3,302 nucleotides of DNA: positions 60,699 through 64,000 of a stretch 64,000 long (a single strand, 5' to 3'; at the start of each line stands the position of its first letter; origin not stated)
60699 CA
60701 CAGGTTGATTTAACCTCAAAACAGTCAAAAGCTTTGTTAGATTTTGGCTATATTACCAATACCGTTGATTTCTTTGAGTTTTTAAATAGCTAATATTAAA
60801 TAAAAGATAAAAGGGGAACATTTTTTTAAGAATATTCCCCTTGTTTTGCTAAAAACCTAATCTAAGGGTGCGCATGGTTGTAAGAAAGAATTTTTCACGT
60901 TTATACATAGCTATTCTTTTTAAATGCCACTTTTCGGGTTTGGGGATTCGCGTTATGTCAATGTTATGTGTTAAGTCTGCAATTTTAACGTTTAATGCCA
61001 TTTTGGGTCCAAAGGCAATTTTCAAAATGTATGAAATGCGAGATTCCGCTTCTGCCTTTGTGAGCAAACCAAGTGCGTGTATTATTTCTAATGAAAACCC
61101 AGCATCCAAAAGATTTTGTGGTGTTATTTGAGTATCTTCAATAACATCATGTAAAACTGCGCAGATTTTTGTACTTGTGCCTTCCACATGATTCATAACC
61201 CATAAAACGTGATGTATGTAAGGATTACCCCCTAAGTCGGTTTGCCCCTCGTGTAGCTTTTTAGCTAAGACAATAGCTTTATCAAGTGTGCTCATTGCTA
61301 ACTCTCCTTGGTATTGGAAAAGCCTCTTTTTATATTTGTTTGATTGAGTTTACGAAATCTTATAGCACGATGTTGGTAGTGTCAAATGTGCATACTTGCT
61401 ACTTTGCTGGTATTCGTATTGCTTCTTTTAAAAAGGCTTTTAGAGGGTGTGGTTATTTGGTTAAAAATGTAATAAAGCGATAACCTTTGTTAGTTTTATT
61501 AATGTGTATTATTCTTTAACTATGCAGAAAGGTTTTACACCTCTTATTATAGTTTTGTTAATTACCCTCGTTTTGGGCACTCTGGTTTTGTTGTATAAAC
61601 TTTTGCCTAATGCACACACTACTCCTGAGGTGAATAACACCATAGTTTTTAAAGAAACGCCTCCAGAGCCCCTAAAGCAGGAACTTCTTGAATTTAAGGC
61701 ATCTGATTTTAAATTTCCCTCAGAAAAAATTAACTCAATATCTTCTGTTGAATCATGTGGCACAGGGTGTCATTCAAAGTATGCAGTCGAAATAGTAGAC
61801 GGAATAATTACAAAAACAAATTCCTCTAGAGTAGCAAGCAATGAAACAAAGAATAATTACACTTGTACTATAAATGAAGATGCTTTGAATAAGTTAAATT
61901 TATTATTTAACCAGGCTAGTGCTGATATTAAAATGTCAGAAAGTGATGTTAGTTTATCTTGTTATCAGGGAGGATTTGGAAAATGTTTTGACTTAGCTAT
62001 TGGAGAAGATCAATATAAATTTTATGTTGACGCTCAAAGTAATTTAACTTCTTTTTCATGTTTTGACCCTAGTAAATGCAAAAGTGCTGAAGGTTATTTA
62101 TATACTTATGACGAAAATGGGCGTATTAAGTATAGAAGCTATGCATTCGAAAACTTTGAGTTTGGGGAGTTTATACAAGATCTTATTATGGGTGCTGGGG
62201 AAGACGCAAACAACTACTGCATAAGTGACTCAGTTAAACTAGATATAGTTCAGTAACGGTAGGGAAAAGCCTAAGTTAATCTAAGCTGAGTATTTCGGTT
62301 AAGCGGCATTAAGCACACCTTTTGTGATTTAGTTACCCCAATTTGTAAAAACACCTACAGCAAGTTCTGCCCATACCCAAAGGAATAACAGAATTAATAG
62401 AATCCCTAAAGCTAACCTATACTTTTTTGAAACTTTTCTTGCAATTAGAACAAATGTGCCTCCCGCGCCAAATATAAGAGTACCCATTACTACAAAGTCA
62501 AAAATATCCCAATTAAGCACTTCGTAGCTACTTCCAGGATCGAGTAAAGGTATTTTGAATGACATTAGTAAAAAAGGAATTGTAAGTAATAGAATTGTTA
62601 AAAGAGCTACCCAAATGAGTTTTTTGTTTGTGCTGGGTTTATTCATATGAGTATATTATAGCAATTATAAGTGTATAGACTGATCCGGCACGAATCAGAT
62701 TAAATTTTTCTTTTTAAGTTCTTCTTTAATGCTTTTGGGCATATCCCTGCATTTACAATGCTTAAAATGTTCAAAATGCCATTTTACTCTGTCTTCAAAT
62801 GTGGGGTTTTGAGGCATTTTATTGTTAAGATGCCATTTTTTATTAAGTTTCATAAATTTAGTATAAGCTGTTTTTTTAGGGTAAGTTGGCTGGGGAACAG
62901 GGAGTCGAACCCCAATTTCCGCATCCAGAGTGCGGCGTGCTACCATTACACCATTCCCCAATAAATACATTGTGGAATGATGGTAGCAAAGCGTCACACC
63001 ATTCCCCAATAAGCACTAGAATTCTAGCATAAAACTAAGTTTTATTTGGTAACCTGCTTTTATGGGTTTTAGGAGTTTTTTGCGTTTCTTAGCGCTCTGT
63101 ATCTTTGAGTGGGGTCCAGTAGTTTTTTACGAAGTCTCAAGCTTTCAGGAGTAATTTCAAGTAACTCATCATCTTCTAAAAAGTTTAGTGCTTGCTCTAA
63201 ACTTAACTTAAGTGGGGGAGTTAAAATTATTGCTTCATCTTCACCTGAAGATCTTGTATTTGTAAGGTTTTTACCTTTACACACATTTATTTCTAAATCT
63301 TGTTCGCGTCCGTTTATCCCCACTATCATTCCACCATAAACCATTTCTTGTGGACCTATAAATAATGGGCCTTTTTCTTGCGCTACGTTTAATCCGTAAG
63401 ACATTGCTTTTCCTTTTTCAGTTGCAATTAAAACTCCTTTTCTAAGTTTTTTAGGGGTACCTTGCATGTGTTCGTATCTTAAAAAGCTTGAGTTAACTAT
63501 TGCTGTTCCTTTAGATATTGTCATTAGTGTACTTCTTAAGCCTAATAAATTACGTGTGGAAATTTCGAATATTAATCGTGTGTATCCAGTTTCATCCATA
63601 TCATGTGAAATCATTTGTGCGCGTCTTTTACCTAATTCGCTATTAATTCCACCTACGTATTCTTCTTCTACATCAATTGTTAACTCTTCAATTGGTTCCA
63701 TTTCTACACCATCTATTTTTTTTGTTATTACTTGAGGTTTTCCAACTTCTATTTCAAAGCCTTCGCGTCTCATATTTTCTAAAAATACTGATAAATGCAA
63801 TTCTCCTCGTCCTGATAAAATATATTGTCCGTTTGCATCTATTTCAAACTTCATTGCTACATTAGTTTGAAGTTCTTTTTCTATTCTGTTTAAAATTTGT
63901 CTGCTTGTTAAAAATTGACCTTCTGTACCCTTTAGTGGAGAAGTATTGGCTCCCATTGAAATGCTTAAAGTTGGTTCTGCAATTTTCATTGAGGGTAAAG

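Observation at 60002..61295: Convergent small alarmone synthetase and small alarmone hydrolase pair: split (p)ppGpp metabolism or a toxSAS-like module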

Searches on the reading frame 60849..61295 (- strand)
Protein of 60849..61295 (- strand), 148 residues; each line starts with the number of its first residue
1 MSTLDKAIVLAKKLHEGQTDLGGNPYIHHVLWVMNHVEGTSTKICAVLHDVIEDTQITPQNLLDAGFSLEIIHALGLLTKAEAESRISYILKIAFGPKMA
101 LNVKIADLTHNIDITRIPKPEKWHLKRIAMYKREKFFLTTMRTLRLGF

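Call 3: search_protein_families(library=pfam, proteins=[window:60849-61295:-], max_evalue=0.1)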
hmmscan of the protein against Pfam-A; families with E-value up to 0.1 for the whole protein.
window:60849-61295:- (148 aa): 1 family
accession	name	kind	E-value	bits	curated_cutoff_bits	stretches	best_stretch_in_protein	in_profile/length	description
PF13328.12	HD_4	-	5e-05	23.5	27.2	1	7-73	1-69/156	HD domain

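Call 4: search_protein_families(library=ncbifam, proteins=[window:60849-61295:-], max_evalue=0.1)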
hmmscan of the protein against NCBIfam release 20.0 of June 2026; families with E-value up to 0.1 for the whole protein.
window:60849-61295:- (148 aa): 2 families
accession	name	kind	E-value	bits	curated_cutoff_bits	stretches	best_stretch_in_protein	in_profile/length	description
TIGR00691.1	spoT_relA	subfamily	4.6e-13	48.4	499.2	1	7-122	1-129/687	RelA/SpoT family protein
NF008303.0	PRK11092.1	equivalog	1.6e-09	36.6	947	1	3-129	22-159/702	bifunctional GTP diphosphokinase/guanosine-3',5'-bis pyrophosphate 3'-pyrophosphohydrolase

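Call 5: search_protein_families(library=padloc, proteins=[window:60849-61295:-], max_evalue=0.1)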
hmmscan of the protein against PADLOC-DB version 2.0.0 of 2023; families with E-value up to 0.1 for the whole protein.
window:60849-61295:- (148 aa): 0 families

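Call 11: find_homologous_proteins(query=window:60849-61295:-, max_evalue=0.001)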
Query window:60849-61295:- (148 aa): 105 proteins with E <= 0.001 among 117 candidates.
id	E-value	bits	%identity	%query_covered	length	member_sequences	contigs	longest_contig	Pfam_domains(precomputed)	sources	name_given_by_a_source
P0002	1.1e-92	325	100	100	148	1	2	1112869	-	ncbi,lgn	ncbi:MAG: GTP pyrophosphokinase [Patescibacteria group bacterium]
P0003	5.2e-28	116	50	86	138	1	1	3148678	PF13328.13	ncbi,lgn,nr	nr:HD domain-containing protein [Paenibacillus xylanexedens]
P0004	3.8e-27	113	48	91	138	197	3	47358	PF13328.13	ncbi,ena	-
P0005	1.7e-26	111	47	91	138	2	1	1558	PF13328.13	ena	-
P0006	1.7e-26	111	47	91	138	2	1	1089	PF13328.13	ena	-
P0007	5.5e-26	109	46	89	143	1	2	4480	PF13328.13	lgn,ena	-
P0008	7.7e-26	109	47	93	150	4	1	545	PF13328.13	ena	-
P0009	1.2e-25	108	51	87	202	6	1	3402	-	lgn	-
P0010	4.1e-25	106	48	88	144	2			-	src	-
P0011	4.9e-25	106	47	96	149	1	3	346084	PF13328.13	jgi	jgi:GTP diphosphokinase / guanosine-3',5'-bis(diphosphate) 3'-diphosphatase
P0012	7.8e-25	105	50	86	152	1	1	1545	PF13328.13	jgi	jgi:(p)ppGpp synthase/HD superfamily hydrolase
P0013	7.8e-25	105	49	93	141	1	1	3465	PF13328.13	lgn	-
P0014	1.5e-24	105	46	86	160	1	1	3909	PF13328.13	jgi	jgi:(p)ppGpp synthase/HD superfamily hydrolase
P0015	1.5e-24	105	45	97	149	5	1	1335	PF13328.13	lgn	-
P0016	4.2e-24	103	47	88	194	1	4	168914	-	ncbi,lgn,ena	-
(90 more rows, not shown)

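Call 13: find_encoding_contigs(protein=P0002, flank=10000, max_places=6)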
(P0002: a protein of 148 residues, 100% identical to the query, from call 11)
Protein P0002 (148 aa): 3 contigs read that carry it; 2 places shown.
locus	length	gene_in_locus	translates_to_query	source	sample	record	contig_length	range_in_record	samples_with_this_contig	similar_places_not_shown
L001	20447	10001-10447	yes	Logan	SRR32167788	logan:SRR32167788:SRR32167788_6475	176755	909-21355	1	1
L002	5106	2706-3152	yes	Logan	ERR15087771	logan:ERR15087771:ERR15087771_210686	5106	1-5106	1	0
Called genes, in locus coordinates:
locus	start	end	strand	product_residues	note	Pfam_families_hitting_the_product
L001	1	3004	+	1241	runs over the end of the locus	PF00756:Esterase, PF00801:PKD, PF18911:PKD_4, PF22352:K319L-like_PKD (weak)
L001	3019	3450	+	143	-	-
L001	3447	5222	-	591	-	PF12229:PG_binding_4, PF04294:VanW, PF07501:G5 (weak)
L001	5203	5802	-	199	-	PF01936:NYN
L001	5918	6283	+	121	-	-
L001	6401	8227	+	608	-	PF00009:GTP_EFTU, PF01926:MMR_HSR1 (weak), PF22042:EF-G_D2 (weak), PF03144:GTP_EFTU_D2, PF00679:EFG_C, PF21018:BipA_C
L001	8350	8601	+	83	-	-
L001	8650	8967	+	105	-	-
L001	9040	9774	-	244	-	-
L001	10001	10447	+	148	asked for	-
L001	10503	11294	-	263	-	PF04607:RelA_SpoT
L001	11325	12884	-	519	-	-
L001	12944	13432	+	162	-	PF02517:Rce1-like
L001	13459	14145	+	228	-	PF09335:VTT_dom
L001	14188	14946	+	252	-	-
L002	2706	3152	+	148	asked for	-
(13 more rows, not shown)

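Call 16: search_solved_structures(query=window:60849-61295:-, max_evalue=0.01, show_alignments=3)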
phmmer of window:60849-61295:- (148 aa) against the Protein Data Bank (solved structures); distinct sequences matched with E-value up to 0.01: 17.
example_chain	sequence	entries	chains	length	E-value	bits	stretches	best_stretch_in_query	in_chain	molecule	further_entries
7smg_A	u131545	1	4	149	2.8e-20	76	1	3-133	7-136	(p)ppApp hydrolase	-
8fr8_I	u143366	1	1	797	2.2e-09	40.7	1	3-125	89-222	GTP pyrophosphokinase RelA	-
5xnx_A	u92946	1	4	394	7.4e-09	39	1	2-125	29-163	Bifunctional (p)ppGpp synthase/hydrolase RelA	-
6yvc_A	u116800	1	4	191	5.9e-06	29.6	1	7-137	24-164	Bifunctional (P)ppGpp synthetase/guanosine-3',5'-bis(Diphosphate) 3'-pyrophosphohydrolase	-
6z3n_AAA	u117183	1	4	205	8e-06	29.2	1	7-137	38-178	Hydrolase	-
7qps_A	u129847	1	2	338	1.3e-05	28.4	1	14-123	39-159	ACT domain protein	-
6z3o_AAA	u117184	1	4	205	2.1e-05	27.8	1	7-137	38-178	Small Alarmone Hydrolase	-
1vj7_A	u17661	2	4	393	4.5e-05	26.7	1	5-116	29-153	Bifunctional RELA/SPOT | Bifunctional (p)ppGpp synthase/hydrolase RelA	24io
7qpr_A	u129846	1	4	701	4.5e-05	26.7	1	14-122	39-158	ACT domain protein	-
8acu_A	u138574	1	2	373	7.7e-05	26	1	4-115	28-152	GTP pyrophosphokinase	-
6yxa_A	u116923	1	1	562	0.00018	24.8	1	4-114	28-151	GTP pyrophosphokinase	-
6s2t_A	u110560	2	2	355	0.00024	24.3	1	7-131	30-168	(P)ppGpp synthetase I, SpoT/RelA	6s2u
7ohg_A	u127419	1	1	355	0.00024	24.3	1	7-131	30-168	Guanosine-3',5'-bis(Diphosphate) 3'-pyrophosphohydrolase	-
6s2v_A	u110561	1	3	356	0.00025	24.3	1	7-131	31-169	(P)ppGpp synthetase I, SpoT/RelA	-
3nr1_A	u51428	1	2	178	0.00038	23.7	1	11-131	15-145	HD domain-containing protein 3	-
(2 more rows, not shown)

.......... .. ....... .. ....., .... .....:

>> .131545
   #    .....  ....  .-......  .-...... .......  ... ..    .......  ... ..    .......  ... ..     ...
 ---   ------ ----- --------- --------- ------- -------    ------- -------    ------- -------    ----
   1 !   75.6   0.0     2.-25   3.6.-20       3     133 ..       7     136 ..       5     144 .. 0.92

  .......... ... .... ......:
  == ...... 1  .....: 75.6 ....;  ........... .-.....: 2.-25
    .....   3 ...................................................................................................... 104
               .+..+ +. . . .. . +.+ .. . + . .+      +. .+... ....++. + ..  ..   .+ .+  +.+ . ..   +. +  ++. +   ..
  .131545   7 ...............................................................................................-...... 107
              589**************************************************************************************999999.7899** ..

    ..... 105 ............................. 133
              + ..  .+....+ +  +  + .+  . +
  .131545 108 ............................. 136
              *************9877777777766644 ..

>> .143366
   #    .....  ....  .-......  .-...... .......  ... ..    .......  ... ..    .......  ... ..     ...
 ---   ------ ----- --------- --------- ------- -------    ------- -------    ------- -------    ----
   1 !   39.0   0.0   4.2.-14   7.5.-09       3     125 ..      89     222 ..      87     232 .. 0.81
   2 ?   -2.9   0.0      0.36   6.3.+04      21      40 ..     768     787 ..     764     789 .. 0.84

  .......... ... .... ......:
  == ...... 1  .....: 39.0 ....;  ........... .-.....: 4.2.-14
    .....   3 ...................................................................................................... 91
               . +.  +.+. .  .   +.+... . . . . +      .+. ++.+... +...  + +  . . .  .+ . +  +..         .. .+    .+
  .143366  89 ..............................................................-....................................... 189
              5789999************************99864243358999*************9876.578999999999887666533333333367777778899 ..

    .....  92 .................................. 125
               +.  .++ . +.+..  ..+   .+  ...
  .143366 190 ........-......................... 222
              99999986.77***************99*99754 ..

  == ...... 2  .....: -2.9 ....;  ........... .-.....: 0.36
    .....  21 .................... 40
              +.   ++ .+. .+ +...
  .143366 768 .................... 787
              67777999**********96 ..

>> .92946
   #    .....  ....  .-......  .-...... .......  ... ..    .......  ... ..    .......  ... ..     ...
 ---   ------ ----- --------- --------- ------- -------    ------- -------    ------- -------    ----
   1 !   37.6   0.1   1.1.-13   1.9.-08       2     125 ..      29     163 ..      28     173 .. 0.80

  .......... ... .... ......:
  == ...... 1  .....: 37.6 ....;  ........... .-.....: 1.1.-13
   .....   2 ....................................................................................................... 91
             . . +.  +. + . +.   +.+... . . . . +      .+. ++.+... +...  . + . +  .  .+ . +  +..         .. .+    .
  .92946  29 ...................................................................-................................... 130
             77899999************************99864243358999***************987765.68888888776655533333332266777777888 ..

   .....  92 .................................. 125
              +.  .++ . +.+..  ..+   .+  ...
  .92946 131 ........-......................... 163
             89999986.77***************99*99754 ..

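Call 62: list_cluster_members(proteins=[P0002, P0001, P0107])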
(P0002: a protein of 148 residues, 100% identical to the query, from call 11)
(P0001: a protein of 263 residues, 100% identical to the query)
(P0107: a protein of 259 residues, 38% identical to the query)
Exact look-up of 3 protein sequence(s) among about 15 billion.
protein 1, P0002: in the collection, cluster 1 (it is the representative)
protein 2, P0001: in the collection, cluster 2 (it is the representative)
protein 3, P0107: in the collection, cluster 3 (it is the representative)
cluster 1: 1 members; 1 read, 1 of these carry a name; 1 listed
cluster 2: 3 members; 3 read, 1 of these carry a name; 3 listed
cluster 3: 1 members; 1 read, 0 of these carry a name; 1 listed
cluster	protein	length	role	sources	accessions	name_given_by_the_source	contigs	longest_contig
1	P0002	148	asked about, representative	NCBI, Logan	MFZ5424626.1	MAG: GTP pyrophosphokinase [Patescibacteria group bacterium]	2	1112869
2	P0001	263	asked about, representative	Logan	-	-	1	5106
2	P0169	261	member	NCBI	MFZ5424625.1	MAG: hypothetical protein ACOZAO_02380 [Patescibacteria group bacterium]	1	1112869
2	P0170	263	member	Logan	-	-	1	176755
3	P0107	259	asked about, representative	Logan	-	-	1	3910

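Call 70: predict_structure(alignment_id=A3)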
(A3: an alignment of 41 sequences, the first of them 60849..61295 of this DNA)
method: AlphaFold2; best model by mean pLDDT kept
length: 148 residues; sequences in the alignment: 41
mean_pLDDT: 96.6   pTM: 0.90
mean pLDDT of the five models: 96.6, 96.6, 96.3, 96.2, 96.2
residues with pLDDT >= 90: 143; 70-90: 4; 50-70: 1; < 50: 0
segments of 3 or more residues with pLDDT < 50: none
pLDDT, mean of each block of 10 residues (from residue 1): 95 97 95 98 98 96 98 98 97 98 98 96 97 98 88
secondary structure, 60 per line:
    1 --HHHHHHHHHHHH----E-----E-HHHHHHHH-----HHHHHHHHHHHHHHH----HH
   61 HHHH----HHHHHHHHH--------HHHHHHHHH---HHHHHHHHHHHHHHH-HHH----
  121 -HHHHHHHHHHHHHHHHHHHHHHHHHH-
elements in order: H3-14 H27-34 H40-54 H59-64 H69-77 H86-94 H98-112 H122-147

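Call 72: fold_search(model_id=the predicted structure, library=pdb)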
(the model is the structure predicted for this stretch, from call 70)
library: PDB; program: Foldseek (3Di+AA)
matches with E <= 10: 155; with E <= 0.001: 27
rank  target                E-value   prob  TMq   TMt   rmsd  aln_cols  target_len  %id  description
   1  7smg_A                3.5e-10  1.00  0.90  0.94   1.1       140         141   36  Crystal structure of a (p)ppApp hydrolase from Bacteroides caccae (released 2022-11-09)
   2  7smg_C                1.2e-09  1.00  0.86  0.89   1.7       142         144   35  Crystal structure of a (p)ppApp hydrolase from Bacteroides caccae (released 2022-11-09)
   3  7smg_D                1.3e-09  1.00  0.88  0.92   1.2       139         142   37  Crystal structure of a (p)ppApp hydrolase from Bacteroides caccae (released 2022-11-09)
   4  7smg_B                1.9e-09  1.00  0.89  0.91   1.4       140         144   35  Crystal structure of a (p)ppApp hydrolase from Bacteroides caccae (released 2022-11-09)
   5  3nqw_A                1.6e-05  1.00  0.76  0.65   3.1       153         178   20  A metazoan ortholog of SpoT hydrolyzes ppGpp and plays a role in starvation responses (released 2010-09-08)
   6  9chy_B                2.5e-05  1.00  0.76  0.64   2.8       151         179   22  Crystal structure of the human MESH1 (D66K)-PAPS complex (released 2025-12-10)
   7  9chy_A                2.9e-05  1.00  0.76  0.63   2.8       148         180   19  Crystal structure of the human MESH1 (D66K)-PAPS complex (released 2025-12-10)
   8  5vxa_A                3.5e-05  1.00  0.76  0.64   2.8       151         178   22  Structure of the human Mesh1-NADPH complex (released 2018-05-23)
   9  3nr1_A                3.8e-05  1.00  0.76  0.64   2.9       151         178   23  A metazoan ortholog of SpoT hydrolyzes ppGpp and plays a role in starvation responses (released 2010-09-08)
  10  6yvc_B                6.3e-05  1.00  0.77  0.67   2.6       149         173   28  Crystal structure of the small alarmone hydrolase (SAH) of Pseudomonas aeruginosa (released 2021-05-12)
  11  6yvc_D                8.1e-05  1.00  0.76  0.66   3.6       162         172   28  Crystal structure of the small alarmone hydrolase (SAH) of Pseudomonas aeruginosa (released 2021-05-12)
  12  6z3o_BBB              9.0e-05  1.00  0.76  0.64   2.9       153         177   27  The E74Q mutant of Small Alarmone Hydrolase SAH from Pseudomonas aeruginosa PAO1 (released 2021-01-27)
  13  6yvc_C                9.4e-05  1.00  0.77  0.66   2.8       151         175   28  Crystal structure of the small alarmone hydrolase (SAH) of Pseudomonas aeruginosa (released 2021-05-12)
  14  6z3n_AAA              1.0e-04  1.00  0.75  0.64   3.1       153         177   27  Apo Structure of a Hydrolase from Pseudomonas aeruginosa PAO1 (released 2021-06-09)
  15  7qod_B                3.0e-04  1.00  0.79  0.66   3.2       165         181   25  Native structure of a small alarmone hydrolase (RelH) from Corynebacterium glutamicum (released 2022-07-13)
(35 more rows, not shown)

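Call 96: find_encoding_contigs(protein=P0003, flank=4000, max_places=2)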
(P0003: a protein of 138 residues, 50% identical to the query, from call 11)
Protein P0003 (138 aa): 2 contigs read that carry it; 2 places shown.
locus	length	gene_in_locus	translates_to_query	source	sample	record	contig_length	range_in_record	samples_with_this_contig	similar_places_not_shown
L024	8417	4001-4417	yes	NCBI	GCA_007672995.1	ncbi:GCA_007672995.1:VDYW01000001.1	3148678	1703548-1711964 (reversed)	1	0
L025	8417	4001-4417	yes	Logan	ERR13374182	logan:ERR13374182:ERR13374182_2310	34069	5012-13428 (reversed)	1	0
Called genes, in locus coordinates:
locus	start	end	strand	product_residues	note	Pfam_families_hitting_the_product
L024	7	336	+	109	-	-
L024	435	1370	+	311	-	PF00144:Beta-lactamase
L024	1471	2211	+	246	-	PF13489:Methyltransf_23, PF02353:CMAS (faint), PF02390:Methyltransf_4 (faint), PF13847:Methyltransf_31, PF08241:Methyltransf_11, PF08242:Methyltransf_12, PF13649:Methyltransf_25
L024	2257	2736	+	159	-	PF12867:DinB_2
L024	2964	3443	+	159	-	-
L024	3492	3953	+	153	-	-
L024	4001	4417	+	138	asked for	PF13328:HD_4 (weak)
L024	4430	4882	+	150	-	-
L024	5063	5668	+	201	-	-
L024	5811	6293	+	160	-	PF12867:DinB_2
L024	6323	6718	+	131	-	PF00903:Glyoxalase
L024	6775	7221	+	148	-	PF00583:Acetyltransf_1, PF13673:Acetyltransf_10, PF13508:Acetyltransf_7, PF08445:FR47 (weak)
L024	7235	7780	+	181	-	PF13173:AAA_14 (weak), PF13671:AAA_33, PF13238:AAA_18 (weak)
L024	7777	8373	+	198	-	PF13649:Methyltransf_25, PF08241:Methyltransf_11 (weak)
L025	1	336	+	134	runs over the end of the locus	-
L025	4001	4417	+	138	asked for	PF13328:HD_4 (weak)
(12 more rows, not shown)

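Call 97: find_encoding_contigs(protein=P0004, flank=4000, max_places=3)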
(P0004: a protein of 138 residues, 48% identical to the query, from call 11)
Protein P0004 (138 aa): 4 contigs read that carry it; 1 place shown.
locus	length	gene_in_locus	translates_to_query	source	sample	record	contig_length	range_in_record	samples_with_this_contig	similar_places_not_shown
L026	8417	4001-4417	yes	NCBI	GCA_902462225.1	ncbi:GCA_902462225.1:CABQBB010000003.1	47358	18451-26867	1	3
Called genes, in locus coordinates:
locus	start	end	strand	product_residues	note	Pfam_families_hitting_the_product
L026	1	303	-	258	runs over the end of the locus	PF04748:Polysacc_deac_2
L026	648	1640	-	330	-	PF00753:Lactamase_B, PF21221:B_lactamase-like_C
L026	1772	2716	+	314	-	PF01625:PMSR, PF01641:SelR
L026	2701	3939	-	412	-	PF00239:Resolvase, PF07508:Recombinase, PF13408:Zn_ribbon_recom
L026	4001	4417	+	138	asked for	PF13328:HD_4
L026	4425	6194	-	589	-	PF07969:Amidohydro_3 (faint), PF01979:Amidohydro_1, PF13382:Adenine_deam_C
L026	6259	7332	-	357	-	PF01547:SBP_bac_1, PF13416:SBP_bac_8, PF13531:SBP_bac_11, PF13343:SBP_bac_6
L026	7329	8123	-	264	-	PF00528:BPD_transp_1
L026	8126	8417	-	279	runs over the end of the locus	PF00528:BPD_transp_1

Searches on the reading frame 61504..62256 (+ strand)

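Call 3: search_protein_families(library=pfam, proteins=[window:61504-62256:+], max_evalue=0.1)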
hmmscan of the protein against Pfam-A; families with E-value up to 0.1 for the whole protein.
window:61504-62256:+ (250 aa): 1 family
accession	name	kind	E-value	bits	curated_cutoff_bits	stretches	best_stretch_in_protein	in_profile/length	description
PF16561.11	AMPK1_CBM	-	0.021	15.4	26.8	0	150-180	28-58/85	Glycogen recognition site of AMP-activated protein kinase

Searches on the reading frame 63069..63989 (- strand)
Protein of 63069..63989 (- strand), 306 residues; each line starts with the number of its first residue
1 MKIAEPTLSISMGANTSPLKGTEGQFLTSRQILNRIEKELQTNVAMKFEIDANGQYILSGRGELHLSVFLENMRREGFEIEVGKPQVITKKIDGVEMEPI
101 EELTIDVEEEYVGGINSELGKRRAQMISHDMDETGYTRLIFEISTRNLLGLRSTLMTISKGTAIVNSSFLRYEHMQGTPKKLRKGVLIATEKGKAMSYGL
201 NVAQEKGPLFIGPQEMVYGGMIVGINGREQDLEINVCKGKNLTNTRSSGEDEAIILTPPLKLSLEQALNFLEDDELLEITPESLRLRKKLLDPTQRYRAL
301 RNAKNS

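Call 9: search_protein_families(library=pfam, proteins=[window:63069-63989:-], max_evalue=0.001)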
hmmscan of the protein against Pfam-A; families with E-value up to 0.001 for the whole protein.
window:63069-63989:- (306 aa): 3 families
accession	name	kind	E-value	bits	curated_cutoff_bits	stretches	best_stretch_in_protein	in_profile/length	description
PF21018.2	BipA_C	-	9.1e-44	148.2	23.8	1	184-292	1-109/110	TypA/BipA C-terminal domain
PF00679.30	EFG_C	-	1.3e-19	70.4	27.9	1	97-180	3-86/89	Elongation factor G C-terminus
PF14492.12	EFG_III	-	9.4e-06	26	27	1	33-83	22-74/75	Elongation Factor G, domain III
